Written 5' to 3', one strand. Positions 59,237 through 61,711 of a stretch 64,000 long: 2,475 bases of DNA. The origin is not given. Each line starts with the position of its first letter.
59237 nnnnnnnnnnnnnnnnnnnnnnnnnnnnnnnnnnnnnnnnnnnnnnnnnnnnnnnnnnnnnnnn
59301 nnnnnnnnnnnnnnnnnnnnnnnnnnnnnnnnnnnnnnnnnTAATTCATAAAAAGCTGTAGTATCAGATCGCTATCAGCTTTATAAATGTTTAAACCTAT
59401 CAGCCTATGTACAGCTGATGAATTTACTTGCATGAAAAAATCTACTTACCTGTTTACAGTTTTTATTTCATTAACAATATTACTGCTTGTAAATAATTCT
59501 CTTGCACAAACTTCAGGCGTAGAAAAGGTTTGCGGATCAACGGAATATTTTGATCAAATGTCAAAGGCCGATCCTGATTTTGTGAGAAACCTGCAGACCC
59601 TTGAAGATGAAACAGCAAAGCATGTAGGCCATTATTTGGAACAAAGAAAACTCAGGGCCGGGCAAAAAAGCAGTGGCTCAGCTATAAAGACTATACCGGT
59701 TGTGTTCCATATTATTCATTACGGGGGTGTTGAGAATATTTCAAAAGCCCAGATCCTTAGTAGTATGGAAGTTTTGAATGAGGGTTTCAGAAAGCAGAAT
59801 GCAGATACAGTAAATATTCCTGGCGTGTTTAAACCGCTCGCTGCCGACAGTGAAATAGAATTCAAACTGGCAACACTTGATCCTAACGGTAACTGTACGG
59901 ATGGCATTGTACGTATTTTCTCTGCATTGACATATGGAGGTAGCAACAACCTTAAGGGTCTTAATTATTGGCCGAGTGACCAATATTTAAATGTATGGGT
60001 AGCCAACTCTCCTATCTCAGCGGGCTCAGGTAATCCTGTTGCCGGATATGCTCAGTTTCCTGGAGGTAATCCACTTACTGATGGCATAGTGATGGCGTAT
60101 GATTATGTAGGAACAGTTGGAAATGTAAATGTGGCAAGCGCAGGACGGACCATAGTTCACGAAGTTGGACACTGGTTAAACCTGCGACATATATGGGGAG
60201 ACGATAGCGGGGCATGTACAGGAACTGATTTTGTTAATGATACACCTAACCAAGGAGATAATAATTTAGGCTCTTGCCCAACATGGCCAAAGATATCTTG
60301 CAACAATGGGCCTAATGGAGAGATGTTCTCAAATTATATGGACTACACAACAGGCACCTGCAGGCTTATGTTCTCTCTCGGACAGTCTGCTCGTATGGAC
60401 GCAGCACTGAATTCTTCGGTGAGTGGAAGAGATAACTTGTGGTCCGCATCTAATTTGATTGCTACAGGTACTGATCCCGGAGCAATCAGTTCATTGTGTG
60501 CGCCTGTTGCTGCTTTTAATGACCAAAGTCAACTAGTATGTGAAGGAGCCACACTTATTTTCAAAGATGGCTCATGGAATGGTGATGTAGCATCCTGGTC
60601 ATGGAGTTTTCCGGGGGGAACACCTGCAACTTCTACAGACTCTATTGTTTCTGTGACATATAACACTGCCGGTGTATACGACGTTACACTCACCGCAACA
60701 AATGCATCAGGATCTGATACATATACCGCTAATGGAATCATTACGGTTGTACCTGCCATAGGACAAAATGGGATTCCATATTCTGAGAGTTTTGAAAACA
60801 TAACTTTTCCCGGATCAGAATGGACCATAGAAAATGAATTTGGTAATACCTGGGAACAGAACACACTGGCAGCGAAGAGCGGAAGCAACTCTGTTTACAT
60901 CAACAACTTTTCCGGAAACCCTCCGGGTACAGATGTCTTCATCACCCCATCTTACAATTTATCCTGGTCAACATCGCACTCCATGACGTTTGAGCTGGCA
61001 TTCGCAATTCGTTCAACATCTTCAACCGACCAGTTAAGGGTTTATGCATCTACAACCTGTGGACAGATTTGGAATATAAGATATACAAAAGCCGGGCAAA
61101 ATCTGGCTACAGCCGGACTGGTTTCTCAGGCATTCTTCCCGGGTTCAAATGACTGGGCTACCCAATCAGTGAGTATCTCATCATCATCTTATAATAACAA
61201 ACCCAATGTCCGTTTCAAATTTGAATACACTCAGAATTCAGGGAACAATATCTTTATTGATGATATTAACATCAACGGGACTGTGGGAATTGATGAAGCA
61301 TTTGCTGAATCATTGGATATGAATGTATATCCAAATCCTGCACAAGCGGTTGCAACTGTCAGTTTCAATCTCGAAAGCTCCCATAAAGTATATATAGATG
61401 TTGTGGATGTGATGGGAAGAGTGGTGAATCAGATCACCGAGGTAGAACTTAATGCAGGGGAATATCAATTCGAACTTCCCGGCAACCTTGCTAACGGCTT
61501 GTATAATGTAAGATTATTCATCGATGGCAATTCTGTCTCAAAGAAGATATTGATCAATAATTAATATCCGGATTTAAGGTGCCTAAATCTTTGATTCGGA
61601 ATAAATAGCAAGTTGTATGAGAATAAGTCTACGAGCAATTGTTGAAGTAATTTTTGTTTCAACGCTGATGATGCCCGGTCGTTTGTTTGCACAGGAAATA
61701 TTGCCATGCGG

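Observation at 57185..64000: Tandem array of four M43 metalloprotease T9SS-cargo paralogs with mosaic divergence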

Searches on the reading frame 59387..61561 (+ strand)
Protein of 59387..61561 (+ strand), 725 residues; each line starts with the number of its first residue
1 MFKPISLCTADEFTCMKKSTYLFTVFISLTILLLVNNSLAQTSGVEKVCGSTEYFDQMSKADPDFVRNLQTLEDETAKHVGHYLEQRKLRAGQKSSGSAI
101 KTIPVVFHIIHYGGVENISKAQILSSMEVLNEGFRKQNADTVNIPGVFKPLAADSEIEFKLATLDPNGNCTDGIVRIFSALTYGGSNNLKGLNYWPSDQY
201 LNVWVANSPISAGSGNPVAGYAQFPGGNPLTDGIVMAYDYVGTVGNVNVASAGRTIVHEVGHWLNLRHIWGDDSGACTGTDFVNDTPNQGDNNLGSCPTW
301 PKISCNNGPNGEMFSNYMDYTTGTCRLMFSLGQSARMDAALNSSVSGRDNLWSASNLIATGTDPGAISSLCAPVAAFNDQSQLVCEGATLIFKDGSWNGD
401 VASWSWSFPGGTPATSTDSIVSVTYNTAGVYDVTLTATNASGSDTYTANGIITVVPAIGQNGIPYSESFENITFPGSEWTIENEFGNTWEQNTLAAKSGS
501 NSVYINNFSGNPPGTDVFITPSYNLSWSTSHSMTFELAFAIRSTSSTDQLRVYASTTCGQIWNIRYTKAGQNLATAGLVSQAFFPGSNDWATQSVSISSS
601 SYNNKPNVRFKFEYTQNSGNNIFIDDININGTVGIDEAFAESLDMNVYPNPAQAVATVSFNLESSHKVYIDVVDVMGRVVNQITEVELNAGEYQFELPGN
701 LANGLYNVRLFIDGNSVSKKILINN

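Call 5: search_protein_families(library=pfam, proteins=[window:59387-61561:+], max_evalue=0.01)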
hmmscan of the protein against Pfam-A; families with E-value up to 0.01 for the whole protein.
window:59387-61561:+ (725 aa): 6 families
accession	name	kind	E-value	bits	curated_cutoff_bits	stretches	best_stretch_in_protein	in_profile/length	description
PF05572.19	Peptidase_M43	-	2.9e-15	57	23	1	194-341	11-151/152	Pregnancy-associated plasma protein-A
PF18911.6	PKD_4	-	7.6e-12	45.6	27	1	372-450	3-81/85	PKD domain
PF00801.26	PKD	-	1.2e-10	41.7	23.5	1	382-448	9-76/80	PKD domain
PF18962.6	Por_Secre_tail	-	5.2e-10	39.9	27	1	647-723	1-75/75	Secretion system C-terminal sorting domain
PF13860.13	FlgD_ig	-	0.00015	22.1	27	1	656-706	12-69/79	FlgD Ig-like domain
PF19408.5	PKD_6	-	0.00093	19.9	25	0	383-446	13-77/82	PKD-like domain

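Call 10: find_related_loci(query=window:59387-61561:+, collection=genome_contigs, flank=10000)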
Query window:59387-61561:+ (725 aa) in genome_contigs; peptide patterns used: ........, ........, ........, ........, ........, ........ (x = any residue, [..] = any of these).
24 stretches matched a pattern; 13 encode a relative of the query (tblastn E <= 1e-3); 13 distinct loci.
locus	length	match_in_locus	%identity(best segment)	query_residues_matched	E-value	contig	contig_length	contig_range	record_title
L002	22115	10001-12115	58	22-723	0e+0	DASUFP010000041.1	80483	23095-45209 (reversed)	MAG TPA_asm: Bacteroidia bacterium isolate SMAG_U1382 k141_1156648, whole genome shotgun sequence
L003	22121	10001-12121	56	2-724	0e+0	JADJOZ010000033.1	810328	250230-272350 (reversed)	MAG: Bacteroidetes bacterium isolate Fred_18-Q3-R57-64_BATAC.274 tig01546656-10-8111670, whole genome shotgun sequence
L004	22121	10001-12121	56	2-724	0e+0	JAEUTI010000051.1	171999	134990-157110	MAG: Bacteroidia bacterium isolate new MAG-325 k141_1758984, whole genome shotgun sequence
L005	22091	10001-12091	55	25-724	0e+0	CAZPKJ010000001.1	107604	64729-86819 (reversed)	MAG TPA_asm: uncultured Flavobacteriaceae bacterium isolate SRP287453_co1_109 genome assembly, contig: NODE_197_length_1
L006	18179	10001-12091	49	16-723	0e+0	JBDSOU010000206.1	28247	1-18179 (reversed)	MAG: Bacteroidia bacterium isolate cluster1_bin.447 k127_14496728, whole genome shotgun sequence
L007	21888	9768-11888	56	2-724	0e+0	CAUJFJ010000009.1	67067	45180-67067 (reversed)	MAG: Bacteroidota bacterium isolate KLAP29 genome assembly, contig: KLAP29_690981, whole genome shotgun sequence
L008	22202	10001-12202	36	11-724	2e-122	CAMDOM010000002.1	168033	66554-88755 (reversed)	MAG: Chryseobacterium gleum isolate TrE-03may19-215 genome assembly, contig: TrE-03may19-C14, whole genome shotgun seque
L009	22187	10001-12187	35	16-724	5e-118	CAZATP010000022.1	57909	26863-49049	MAG TPA_asm: uncultured Chryseobacterium sp. isolate SRP319275_co3_132 genome assembly, contig: NODE_715_length_57909_co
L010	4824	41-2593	39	22-724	3e-110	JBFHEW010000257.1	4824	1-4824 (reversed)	MAG: Bacteroidia bacterium isolate Mix_sand07.2021.05.G.11 k141_891381_length_4824_cov_18.0201, whole genome shotgun seq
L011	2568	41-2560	39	22-713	1e-112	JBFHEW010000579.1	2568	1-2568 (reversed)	MAG: Bacteroidia bacterium isolate Mix_sand07.2021.05.G.11 k141_913496_length_2568_cov_14.0161, whole genome shotgun seq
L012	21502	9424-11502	50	16-723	0e+0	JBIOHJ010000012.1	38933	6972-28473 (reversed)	MAG: Bacteroidia bacterium isolate GcB14-4 k141_1350633_length_38933_cov_36.7708, whole genome shotgun sequence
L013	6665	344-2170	37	146-724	7e-102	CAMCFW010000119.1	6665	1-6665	MAG: Chryseobacterium gleum isolate MiH-22jul19-154 genome assembly, contig: MiH-22jul19-C26987, whole genome shotgun se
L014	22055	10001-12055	36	57-724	4e-121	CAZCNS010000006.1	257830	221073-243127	MAG TPA_asm: uncultured Chryseobacterium sp. isolate SRP319275_co3_67 genome assembly, contig: NODE_43_length_257830_cov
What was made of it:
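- Tried and rejected: The genome scan reached at most 58% identity (call 10).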

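Call 12: find_homologous_proteins(query=window:59387-61561:+, max_evalue=1e-50)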
Query window:59387-61561:+ (725 aa): 6913 proteins with E <= 1e-50 among 8000 candidates; the best 120 are listed.
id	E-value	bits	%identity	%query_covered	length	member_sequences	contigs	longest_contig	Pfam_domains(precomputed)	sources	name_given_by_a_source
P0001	0.0e+0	1655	100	100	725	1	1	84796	PF05572.20,PF00801.27,PF18962.8,PF18911.7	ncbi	-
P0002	0.0e+0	1224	75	98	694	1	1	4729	PF05572.20,PF00801.27,PF18962.8,PF18911.7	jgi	jgi:PKD repeat protein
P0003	0.0e+0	1105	68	97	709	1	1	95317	PF05572.20,PF00801.27,PF18962.8,PF18911.7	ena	-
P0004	0.0e+0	1060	66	96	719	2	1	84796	PF05572.20,PF00801.27,PF18962.8,PF18911.7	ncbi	-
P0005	0.0e+0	1031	63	98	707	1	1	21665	PF05572.20,PF00801.27,PF18962.8,PF18911.7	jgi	jgi:PKD repeat protein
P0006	9.8e-287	971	62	98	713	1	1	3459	PF05572.20,PF00801.27,PF18962.8,PF18911.7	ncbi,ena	-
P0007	6.9e-283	958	61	98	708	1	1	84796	PF05572.20,PF00801.27,PF18962.8,PF18911.7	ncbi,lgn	-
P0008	4.8e-271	919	58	97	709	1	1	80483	PF05572.20,PF00801.27,PF18962.8,PF18911.7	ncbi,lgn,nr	ncbi:MAG TPA: M43 family zinc metalloprotease [Bacteroidia bacterium]|nr:M43 family zinc metalloprot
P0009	9.5e-270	915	59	92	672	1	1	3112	PF05572.20,PF00801.27,PF18962.8,PF18911.7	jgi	jgi:PKD repeat protein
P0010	1.7e-266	904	56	97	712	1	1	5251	PF05572.20,PF00801.27,PF18962.8,PF13860.13,PF18911.7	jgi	jgi:PKD repeat protein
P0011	8.2e-265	899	56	98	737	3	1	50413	PF05572.20,PF00801.27,PF18962.8,PF18911.7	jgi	jgi:PKD repeat protein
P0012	2.0e-264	897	58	98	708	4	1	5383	PF05572.20,PF00801.27,PF18962.8,PF18911.7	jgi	jgi:PKD repeat protein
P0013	3.9e-264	896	57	97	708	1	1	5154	PF05572.20,PF00801.27,PF18962.8,PF18911.7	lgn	-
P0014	4.4e-264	896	56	98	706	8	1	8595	PF05572.20,PF00801.27,PF18962.8,PF18911.7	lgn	-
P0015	1.9e-262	891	57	98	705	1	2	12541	PF05572.20,PF00801.27,PF18962.8,PF18911.7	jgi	jgi:PKD repeat protein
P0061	1.6e-207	709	49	97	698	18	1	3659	PF05572.20,PF00801.27,PF18962.8,PF21471.4,PF18911.7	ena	-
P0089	2.9e-200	685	49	97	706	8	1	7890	PF05572.20,PF00801.27,PF18962.8,PF21471.4,PF18911.7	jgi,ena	jgi:PKD repeat protein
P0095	2.2e-199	682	49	96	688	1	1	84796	PF05572.20,PF00801.27,PF18962.8,PF18911.7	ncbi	-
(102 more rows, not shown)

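Call 13: find_encoding_contigs(protein=P0095, flank=10000, max_places=3)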
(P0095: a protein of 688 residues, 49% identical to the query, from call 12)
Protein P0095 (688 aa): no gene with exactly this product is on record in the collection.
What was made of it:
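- Tried and rejected: It is not on record (call 13).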

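Call 14: find_encoding_contigs(protein=P0003, flank=10000, max_places=3)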
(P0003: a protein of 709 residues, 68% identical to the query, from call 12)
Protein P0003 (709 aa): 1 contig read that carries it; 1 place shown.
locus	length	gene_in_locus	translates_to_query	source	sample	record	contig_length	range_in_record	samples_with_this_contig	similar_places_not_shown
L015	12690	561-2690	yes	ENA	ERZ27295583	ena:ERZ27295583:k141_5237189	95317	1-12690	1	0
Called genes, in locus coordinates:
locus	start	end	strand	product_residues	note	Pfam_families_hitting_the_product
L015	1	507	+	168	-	?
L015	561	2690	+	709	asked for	PF05572:Peptidase_M43, PF00801:PKD, PF18911:PKD_4, PF18962:Por_Secre_tail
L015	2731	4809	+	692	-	PF05572:Peptidase_M43, PF18911:PKD_4, PF00801:PKD, PF18962:Por_Secre_tail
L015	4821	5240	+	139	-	PF08327:AHSA1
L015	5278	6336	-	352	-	PF21016:RlmN_N, PF04055:Radical_SAM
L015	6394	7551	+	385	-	PF01979:Amidohydro_1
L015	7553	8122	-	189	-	PF14730:DUF4468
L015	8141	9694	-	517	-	PF00768:Peptidase_S11, PF13354:Beta-lactamase2, PF01476:LysM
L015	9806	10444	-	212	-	PF01128:IspD, PF12804:NTP_transf_3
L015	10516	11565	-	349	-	PF02547:Queuosine_synth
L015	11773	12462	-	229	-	PF01509:TruB_N, PF16198:TruB_C_2 (weak)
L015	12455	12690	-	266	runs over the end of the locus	PF02673:BacA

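Call 15: find_encoding_contigs(protein=P0005, flank=10000, max_places=3)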
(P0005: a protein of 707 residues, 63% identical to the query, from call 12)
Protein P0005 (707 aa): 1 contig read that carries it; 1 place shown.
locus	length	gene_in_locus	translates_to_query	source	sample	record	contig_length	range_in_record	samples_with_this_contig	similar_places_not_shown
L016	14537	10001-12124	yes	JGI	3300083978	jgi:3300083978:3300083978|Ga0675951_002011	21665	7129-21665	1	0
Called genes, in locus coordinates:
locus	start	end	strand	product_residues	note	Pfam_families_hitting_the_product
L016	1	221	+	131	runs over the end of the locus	PF01588:tRNA_bind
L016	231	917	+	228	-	PF08713:DNA_alkylation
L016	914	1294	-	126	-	PF00072:Response_reg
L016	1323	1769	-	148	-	PF01242:PTPS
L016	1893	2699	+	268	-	-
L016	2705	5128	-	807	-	PF13620:CarboxypepD_reg, PF13715:CarbopepD_reg_2, PF18939:DUF5686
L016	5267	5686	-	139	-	-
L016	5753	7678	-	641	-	PF13292:DXP_synthase_N, PF00456:Transketolase_N (faint), PF02779:Transket_pyr, PF02780:Transketolase_C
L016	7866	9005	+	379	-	PF01053:Cys_Met_Meta_PP, PF00155:Aminotran_1_2, PF01041:DegT_DnrJ_EryC1 (faint)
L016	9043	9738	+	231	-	PF01210:NAD_Gly3P_dh_N (weak), PF02254:TrkA_N, PF03807:F420_oxidored (weak), PF02080:TrkA_C (weak)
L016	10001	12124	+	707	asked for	PF05572:Peptidase_M43, PF18911:PKD_4, PF00801:PKD, PF18962:Por_Secre_tail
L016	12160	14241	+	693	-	PF05572:Peptidase_M43, PF00801:PKD, PF18911:PKD_4, PF18962:Por_Secre_tail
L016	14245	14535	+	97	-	?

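Call 16: find_encoding_contigs(protein=P0002, flank=10000, max_places=3)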
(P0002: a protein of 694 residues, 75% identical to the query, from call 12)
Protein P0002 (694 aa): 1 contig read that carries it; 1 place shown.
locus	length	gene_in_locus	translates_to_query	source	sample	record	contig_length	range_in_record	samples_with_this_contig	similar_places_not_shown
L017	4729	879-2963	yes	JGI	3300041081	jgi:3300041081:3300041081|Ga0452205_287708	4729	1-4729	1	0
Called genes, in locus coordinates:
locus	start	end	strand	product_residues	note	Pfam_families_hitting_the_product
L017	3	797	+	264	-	?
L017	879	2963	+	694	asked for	PF05572:Peptidase_M43, PF00801:PKD, PF18911:PKD_4, PF18962:Por_Secre_tail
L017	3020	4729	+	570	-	?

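Call 26: search_protein_families(library=ncbifam, proteins=[window:59387-61561:+, P0095], max_evalue=0.01)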
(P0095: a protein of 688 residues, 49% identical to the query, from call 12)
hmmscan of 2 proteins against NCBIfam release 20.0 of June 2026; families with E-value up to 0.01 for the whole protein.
window:59387-61561:+ (725 aa): 5 families
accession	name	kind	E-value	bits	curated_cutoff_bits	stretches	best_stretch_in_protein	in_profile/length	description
TIGR04183.1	Por_Secre_tail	domain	1.8e-09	37.4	23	1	647-724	1-72/72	T9SS type A sorting domain-containing protein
TIGR03952.1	metzin_BF0631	equivalog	5.1e-09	35.6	208.1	1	251-288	231-273/351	zinc-dependent metalloproteinase lipoprotein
NF038113.1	T9SSA_dep_M36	equivalog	1.6e-06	26.6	885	1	643-724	791-869/869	T9SS-dependent M36 family metallopeptidase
NF050177.1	TapA_OM_Porphy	equivalog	3.6e-06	26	500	1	615-723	441-543/544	TapA/TapC family T9SS-dependent outer membrane protein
NF052644.1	T9SS_DNase_Rie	equivalog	9.9e-06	25.1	260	1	604-722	142-249/251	T9SS-dependent surface endonuclease, AS87_RS02955 family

P0095 (688 aa): 3 families
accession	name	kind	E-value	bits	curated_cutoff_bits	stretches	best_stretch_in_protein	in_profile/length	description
TIGR04183.1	Por_Secre_tail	domain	1.7e-11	43.9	23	1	611-687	1-71/72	T9SS type A sorting domain-containing protein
TIGR03952.1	metzin_BF0631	equivalog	7.3e-11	41.7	208.1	1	67-177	40-152/351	zinc-dependent metalloproteinase lipoprotein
NF038113.1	T9SSA_dep_M36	equivalog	1.2e-05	23.7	885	1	594-686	779-867/869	T9SS-dependent M36 family metallopeptidase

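Call 39: search_protein_families(library=pfam, proteins=[P0061, P0089], max_evalue=5)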
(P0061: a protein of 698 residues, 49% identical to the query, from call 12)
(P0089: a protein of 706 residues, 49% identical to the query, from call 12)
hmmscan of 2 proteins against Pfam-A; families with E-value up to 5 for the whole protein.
P0061 (698 aa): 8 families
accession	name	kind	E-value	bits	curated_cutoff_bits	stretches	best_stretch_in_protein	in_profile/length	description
PF05572.19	Peptidase_M43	-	3.5e-19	69.7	23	1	160-312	8-151/152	Pregnancy-associated plasma protein-A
PF00801.26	PKD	-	1.6e-11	44.5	23.5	1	352-417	9-75/80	PKD domain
PF18911.6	PKD_4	-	2.1e-11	44.2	27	1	342-423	3-84/85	PKD domain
PF18962.6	Por_Secre_tail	-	3.5e-11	43.7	27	1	622-697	1-75/75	Secretion system C-terminal sorting domain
PF21471.3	Reelin_subrepeat-B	-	2.6e-05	24.5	27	1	480-602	18-124/127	Reelin subrepeat B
PF13688.12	Reprolysin_5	-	0.027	15.1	27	1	151-261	70-164/196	Metallo-peptidase family M12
PF13582.12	Reprolysin_3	-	0.033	15.1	22.4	1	186-240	75-122/123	Metallo-peptidase family M12B Reprolysin-like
PF08139.17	LPAM_1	-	4.1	8.5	20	0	1-13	1-13/18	Prokaryotic membrane lipoprotein lipid attachment site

P0089 (706 aa): 8 families
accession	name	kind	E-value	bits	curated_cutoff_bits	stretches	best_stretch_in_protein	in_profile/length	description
PF05572.19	Peptidase_M43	-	3.6e-19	69.6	23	1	169-321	8-151/152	Pregnancy-associated plasma protein-A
PF00801.26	PKD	-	5.6e-12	45.9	23.5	1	361-427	9-76/80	PKD domain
PF18911.6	PKD_4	-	5.5e-10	39.6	27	1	352-427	4-79/85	PKD domain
PF18962.6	Por_Secre_tail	-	7.6e-08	33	27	1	630-705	1-75/75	Secretion system C-terminal sorting domain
PF21471.3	Reelin_subrepeat-B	-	0.0001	22.5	27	1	493-612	22-126/127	Reelin subrepeat B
PF18981.6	InlK_D3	-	0.0093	16.5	25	1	401-432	43-74/75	Internalin K domain (D3/D4)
PF19408.5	PKD_6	-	0.017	15.9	25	1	359-426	10-78/82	PKD-like domain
PF13582.12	Reprolysin_3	-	0.11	13.5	22.4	1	195-249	75-122/123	Metallo-peptidase family M12B Reprolysin-like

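Call 50: list_cluster_members(proteins=[P0001, P0004, P0007, P0095])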
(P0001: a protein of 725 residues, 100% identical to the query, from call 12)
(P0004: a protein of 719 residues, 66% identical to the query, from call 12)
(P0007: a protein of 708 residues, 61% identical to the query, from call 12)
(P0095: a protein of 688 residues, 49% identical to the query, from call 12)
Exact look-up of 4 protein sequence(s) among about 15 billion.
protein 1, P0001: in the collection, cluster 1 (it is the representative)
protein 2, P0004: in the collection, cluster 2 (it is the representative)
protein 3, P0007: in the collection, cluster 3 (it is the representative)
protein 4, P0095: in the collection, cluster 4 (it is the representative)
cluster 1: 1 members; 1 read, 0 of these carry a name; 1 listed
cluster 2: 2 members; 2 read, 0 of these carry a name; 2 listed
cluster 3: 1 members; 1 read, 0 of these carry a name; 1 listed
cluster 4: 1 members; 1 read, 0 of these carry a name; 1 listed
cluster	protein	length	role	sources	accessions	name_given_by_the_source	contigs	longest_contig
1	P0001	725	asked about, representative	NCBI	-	-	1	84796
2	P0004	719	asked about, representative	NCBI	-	-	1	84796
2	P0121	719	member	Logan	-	-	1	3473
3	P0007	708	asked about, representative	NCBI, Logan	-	-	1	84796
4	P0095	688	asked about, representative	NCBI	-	-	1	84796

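Call 52: find_encoding_contigs(protein=P0121, flank=10000, max_places=4)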
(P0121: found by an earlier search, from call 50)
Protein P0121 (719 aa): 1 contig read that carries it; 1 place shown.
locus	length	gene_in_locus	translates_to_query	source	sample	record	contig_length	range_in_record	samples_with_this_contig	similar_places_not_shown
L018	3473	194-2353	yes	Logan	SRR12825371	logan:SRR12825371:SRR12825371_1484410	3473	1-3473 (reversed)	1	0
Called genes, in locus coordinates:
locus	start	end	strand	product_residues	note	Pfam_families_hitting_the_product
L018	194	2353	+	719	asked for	PF05572:Peptidase_M43, PF00801:PKD, PF18911:PKD_4, PF18962:Por_Secre_tail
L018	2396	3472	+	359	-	?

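Call 53: find_encoding_contigs(protein=P0006, flank=10000, max_places=4)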
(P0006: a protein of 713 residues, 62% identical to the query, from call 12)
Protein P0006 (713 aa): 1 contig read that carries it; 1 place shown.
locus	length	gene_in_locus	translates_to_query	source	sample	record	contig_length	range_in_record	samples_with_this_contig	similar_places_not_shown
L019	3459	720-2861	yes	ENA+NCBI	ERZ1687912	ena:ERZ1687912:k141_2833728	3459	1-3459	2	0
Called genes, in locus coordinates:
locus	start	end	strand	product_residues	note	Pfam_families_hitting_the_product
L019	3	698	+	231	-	?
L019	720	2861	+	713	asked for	PF05572:Peptidase_M43, PF18911:PKD_4, PF00801:PKD, PF18962:Por_Secre_tail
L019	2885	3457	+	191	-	?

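Call 67: find_related_loci(query=A2, collection=metagenome_contigs, flank=6000)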
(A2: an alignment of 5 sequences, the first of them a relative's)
Query A2 (709 aa) in metagenome_contigs; peptide patterns used: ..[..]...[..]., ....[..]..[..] (x = any residue, [..] = any of these).
600 stretches matched a pattern (row limit reached: there are more); 475 encode a relative of the query (tblastn E <= 1e-3); the best 80 are kept; 80 distinct loci.
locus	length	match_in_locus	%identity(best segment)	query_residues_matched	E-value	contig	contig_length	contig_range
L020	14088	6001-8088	56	9-709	0e+0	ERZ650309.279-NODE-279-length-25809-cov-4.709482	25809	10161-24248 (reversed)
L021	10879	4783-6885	55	1-707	0e+0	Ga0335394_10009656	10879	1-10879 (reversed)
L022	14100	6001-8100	56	10-707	0e+0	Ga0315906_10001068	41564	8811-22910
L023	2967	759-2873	54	1-707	0e+0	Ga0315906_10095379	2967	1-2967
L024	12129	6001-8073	46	11-702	0e+0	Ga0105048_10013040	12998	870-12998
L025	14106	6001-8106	50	1-707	0e+0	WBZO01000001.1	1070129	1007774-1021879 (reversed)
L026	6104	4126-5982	50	96-707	0e+0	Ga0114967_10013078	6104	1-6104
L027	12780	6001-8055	45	24-707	0e+0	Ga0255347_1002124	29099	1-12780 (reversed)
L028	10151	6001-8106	45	1-707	8e-179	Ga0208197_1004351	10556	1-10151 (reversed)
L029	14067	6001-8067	44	5-705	2e-177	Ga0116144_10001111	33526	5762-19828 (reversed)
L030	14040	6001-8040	45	22-707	2e-167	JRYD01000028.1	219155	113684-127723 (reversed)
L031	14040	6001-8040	45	22-707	2e-167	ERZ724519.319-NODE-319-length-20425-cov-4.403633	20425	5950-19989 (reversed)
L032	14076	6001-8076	43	11-707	1e-164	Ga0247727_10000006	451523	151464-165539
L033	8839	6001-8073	40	11-708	9e-155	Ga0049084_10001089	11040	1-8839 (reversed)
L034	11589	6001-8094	41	6-707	8e-154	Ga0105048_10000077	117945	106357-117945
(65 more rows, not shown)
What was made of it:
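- Tried and rejected: The profile scan reached at most 56% (call 67).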
